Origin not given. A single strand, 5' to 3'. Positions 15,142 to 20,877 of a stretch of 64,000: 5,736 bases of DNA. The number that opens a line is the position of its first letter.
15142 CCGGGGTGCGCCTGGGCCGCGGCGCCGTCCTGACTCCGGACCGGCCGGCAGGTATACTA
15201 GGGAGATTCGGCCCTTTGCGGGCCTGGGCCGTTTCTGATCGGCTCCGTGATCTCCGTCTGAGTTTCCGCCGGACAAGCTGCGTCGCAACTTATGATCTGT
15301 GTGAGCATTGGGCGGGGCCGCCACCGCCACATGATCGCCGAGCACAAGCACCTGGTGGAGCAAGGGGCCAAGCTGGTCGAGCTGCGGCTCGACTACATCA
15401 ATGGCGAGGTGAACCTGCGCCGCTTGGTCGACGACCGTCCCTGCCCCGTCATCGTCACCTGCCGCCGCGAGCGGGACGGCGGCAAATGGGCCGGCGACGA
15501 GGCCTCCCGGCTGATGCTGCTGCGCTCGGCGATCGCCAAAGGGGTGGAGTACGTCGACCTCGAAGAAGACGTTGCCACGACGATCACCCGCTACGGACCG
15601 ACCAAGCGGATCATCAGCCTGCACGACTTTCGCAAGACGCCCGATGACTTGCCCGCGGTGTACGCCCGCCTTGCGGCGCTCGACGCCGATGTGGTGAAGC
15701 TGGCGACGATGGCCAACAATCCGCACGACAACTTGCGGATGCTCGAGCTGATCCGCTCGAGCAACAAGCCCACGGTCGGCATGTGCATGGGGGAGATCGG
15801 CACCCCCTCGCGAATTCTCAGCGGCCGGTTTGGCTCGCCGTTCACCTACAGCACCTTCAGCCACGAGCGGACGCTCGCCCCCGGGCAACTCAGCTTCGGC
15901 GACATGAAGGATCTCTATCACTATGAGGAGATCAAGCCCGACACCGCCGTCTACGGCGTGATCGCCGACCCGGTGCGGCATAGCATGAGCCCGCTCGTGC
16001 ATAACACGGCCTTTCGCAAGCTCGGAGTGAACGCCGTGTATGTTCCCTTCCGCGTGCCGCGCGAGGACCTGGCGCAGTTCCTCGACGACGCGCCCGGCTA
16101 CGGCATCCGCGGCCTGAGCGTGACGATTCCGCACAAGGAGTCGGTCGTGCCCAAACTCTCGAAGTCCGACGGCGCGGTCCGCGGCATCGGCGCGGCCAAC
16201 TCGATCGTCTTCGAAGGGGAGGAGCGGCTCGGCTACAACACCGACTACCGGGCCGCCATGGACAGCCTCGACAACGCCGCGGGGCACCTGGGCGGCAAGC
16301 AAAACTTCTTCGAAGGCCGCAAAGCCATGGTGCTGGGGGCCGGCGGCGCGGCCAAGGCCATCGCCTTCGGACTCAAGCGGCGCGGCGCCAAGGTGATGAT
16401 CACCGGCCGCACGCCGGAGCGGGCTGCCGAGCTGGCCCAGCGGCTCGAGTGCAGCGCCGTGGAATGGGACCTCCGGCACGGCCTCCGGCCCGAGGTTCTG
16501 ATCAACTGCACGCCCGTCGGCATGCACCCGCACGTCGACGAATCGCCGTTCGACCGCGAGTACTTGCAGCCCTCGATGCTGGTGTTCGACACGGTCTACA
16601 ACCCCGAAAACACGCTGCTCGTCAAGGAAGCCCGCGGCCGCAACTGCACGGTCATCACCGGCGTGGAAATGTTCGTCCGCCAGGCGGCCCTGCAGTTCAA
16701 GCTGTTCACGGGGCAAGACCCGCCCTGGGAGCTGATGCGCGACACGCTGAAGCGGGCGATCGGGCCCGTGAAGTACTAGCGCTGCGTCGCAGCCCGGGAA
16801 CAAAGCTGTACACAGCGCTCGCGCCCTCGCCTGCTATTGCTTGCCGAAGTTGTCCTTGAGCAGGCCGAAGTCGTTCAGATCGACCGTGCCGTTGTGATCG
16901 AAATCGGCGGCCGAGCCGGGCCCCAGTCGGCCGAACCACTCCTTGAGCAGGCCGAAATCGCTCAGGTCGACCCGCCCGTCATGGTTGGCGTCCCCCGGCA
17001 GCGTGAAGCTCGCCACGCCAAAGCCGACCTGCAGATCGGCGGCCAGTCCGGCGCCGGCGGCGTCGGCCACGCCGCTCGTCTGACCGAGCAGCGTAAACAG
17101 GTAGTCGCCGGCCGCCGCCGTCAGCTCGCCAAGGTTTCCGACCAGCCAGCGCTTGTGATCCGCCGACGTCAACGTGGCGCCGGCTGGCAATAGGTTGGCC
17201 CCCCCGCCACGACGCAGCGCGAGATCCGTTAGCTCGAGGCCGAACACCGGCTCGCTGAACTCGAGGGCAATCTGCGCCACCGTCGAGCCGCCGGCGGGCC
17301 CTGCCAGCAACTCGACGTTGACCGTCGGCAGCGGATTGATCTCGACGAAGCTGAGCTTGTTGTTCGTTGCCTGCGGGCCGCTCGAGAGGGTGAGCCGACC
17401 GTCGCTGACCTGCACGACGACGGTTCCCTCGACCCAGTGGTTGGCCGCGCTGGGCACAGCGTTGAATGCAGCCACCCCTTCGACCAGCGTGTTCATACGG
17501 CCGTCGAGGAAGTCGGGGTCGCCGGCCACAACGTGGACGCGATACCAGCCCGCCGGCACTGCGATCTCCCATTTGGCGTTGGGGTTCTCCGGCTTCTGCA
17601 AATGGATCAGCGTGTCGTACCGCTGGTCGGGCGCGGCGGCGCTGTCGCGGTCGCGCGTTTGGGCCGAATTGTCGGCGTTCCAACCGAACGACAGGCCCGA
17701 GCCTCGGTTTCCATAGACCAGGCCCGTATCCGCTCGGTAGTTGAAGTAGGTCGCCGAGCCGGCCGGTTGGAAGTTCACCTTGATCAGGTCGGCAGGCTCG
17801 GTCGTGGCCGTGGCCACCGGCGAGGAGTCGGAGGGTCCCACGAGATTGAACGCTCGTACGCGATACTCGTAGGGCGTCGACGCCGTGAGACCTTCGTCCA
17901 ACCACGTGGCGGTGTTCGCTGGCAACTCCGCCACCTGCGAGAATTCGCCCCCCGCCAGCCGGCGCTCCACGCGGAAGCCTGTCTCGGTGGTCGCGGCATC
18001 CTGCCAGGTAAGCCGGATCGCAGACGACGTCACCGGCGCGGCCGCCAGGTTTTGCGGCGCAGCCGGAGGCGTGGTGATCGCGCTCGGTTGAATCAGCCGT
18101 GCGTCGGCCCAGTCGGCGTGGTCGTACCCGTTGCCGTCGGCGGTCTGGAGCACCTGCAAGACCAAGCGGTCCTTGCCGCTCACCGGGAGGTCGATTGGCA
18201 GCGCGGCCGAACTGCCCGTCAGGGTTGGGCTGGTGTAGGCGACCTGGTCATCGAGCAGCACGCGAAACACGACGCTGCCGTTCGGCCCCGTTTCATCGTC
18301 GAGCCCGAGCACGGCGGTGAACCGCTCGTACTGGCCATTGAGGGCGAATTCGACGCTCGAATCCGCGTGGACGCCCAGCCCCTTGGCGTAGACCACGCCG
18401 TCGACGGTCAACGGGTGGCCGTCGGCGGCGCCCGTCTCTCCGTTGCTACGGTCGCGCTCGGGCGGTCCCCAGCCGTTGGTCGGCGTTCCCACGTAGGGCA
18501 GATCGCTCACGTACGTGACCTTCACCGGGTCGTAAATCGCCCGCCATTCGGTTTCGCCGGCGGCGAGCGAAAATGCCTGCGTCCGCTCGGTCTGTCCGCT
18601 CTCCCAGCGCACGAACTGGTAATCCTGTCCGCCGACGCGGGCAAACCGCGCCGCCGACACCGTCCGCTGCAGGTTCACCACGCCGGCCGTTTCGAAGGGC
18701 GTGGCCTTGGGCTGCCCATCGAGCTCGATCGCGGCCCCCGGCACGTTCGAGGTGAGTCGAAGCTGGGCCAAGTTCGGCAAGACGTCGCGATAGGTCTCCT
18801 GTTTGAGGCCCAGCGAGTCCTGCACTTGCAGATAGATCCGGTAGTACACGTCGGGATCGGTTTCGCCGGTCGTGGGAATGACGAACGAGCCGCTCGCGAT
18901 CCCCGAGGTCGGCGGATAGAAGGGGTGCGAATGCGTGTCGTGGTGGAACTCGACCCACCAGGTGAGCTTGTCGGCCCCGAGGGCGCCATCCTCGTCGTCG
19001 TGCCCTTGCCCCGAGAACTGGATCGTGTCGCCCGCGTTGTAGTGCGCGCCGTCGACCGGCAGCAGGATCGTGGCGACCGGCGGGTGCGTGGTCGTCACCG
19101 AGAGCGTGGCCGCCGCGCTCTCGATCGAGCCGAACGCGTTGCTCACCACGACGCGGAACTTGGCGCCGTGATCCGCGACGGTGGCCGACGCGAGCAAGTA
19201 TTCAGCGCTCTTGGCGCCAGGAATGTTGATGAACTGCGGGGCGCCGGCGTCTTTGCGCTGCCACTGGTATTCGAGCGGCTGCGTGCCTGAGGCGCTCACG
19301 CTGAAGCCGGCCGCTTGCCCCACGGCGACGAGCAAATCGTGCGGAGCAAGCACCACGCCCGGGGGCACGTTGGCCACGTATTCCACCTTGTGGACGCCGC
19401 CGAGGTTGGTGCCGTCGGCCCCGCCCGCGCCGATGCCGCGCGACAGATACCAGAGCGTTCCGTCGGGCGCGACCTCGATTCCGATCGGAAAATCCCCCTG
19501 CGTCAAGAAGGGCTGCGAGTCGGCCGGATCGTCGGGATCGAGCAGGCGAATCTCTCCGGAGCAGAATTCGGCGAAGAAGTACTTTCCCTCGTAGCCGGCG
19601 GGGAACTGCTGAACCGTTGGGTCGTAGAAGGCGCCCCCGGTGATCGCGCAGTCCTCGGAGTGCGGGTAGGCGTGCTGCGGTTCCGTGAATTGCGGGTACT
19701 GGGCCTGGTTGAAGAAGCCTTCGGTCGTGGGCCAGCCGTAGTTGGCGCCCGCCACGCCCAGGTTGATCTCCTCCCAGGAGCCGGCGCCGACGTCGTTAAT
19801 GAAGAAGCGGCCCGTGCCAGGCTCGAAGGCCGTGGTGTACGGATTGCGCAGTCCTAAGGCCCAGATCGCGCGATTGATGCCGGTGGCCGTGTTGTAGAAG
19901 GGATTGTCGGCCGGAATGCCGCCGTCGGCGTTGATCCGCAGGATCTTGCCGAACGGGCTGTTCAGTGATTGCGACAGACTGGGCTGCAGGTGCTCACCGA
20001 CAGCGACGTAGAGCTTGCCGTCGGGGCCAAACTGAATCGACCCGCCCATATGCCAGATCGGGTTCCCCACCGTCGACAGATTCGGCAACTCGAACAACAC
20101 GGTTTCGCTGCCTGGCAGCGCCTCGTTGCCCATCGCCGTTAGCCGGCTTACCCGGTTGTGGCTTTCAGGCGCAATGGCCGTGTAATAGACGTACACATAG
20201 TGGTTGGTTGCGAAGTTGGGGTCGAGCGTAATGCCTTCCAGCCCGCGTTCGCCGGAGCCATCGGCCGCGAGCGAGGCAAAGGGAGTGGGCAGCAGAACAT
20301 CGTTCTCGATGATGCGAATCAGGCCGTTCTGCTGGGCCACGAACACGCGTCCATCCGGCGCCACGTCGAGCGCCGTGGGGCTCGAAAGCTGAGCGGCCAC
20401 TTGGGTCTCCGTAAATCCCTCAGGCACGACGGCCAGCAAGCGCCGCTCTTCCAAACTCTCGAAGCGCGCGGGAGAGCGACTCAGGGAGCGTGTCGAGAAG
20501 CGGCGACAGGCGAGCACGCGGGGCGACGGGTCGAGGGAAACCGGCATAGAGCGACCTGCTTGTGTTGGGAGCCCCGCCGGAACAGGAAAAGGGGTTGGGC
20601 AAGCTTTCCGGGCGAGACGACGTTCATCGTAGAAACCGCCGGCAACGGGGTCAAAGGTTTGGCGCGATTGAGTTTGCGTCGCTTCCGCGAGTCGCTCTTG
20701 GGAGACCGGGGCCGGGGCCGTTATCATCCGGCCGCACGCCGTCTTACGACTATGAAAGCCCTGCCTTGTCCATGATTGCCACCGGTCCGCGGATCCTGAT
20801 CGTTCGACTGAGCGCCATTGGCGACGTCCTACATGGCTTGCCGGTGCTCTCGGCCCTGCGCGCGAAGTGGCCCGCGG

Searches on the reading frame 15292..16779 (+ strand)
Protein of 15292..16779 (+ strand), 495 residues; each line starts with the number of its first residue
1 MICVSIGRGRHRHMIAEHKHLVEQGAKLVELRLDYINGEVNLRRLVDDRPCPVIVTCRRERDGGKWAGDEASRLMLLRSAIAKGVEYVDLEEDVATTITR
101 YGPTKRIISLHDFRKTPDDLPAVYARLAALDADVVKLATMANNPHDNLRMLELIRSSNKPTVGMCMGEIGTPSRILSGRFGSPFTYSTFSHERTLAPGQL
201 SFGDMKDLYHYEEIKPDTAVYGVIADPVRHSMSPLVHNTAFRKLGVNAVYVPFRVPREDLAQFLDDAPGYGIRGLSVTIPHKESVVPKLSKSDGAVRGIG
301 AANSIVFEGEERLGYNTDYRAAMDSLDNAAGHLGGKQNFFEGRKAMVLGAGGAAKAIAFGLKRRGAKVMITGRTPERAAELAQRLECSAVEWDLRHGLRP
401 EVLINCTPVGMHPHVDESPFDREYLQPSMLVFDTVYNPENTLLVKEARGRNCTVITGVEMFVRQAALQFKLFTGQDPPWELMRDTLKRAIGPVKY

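Call 40: search_protein_families(library=pfam, proteins=[window:15292-16779:+], max_evalue=0.01)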
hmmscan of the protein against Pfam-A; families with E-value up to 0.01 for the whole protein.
window:15292-16779:+ (495 aa): 6 families
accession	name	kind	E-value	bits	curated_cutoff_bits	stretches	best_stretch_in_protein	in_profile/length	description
PF01487.21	DHquinase_I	-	1.1e-53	183.2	22.2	1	3-209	1-230/230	Type I 3-dehydroquinase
PF08501.16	Shikimate_dh_N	-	2.2e-23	82.7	27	1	223-305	1-83/83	Shikimate dehydrogenase substrate binding domain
PF18317.6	SDH_C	-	6.1e-12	45.5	25.8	1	457-487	1-31/31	Shikimate 5'-dehydrogenase C-terminal domain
PF01488.26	Shikimate_DH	-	9.7e-08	32.6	24.3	1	340-388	10-59/138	Shikimate / quinate 5-dehydrogenase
PF03807.23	F420_oxidored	-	8.8e-07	29.9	21.6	1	347-418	4-78/94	NADP oxidoreductase coenzyme F420-dependent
PF03435.24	Sacchrp_dh_NADP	-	0.00074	20.3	25.1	0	346-390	2-51/129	Saccharopine dehydrogenase NADP binding domain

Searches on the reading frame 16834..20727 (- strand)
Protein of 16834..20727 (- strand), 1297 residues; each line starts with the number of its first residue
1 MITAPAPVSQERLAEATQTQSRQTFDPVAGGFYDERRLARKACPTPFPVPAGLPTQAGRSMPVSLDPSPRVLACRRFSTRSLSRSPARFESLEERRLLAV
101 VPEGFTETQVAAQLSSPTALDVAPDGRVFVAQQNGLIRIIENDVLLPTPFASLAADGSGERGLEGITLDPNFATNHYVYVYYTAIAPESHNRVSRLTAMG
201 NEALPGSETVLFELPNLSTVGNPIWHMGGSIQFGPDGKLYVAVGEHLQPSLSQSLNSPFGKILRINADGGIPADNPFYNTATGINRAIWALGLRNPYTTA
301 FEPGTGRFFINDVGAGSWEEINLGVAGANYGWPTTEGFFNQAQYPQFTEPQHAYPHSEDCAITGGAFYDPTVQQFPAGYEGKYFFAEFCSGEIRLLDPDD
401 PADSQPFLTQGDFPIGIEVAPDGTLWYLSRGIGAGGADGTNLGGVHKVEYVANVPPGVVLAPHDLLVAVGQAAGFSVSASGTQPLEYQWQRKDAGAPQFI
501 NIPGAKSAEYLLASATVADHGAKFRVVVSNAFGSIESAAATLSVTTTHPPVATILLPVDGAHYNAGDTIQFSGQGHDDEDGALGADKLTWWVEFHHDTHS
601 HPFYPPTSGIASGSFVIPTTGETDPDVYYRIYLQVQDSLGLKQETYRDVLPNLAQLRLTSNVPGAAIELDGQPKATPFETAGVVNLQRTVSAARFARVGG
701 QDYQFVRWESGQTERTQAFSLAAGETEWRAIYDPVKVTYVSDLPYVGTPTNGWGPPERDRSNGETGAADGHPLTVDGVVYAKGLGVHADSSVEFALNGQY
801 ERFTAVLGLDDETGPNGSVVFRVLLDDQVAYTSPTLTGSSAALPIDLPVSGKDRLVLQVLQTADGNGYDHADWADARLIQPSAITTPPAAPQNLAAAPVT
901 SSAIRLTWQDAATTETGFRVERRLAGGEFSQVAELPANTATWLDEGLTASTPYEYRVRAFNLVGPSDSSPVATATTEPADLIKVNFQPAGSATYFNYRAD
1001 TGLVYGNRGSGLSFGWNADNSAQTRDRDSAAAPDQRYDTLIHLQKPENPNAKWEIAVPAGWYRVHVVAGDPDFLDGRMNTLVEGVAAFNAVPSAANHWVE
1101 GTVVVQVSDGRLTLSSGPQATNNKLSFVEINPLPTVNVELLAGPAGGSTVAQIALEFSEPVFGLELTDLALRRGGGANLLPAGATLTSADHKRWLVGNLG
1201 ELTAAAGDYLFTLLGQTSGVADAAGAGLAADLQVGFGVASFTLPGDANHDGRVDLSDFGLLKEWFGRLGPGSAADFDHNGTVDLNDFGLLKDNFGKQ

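Call 49: search_protein_families(library=pfam, proteins=[window:16834-20727:-], max_evalue=0.00001)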
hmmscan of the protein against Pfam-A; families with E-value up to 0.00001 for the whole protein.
window:16834-20727:- (1297 aa): 3 families
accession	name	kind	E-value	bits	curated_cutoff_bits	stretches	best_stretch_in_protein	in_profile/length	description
PF07995.17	GSDH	-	1.3e-55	189.5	25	1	114-429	1-323/332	Glucose / Sorbosone dehydrogenase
PF08305.17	NPCBM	-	2.2e-47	161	23.9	1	737-878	2-136/137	NPCBM/NEW2 domain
PF00041.27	fn3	-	3.7e-09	37.1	25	1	890-973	2-82/84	Fibronectin type III domain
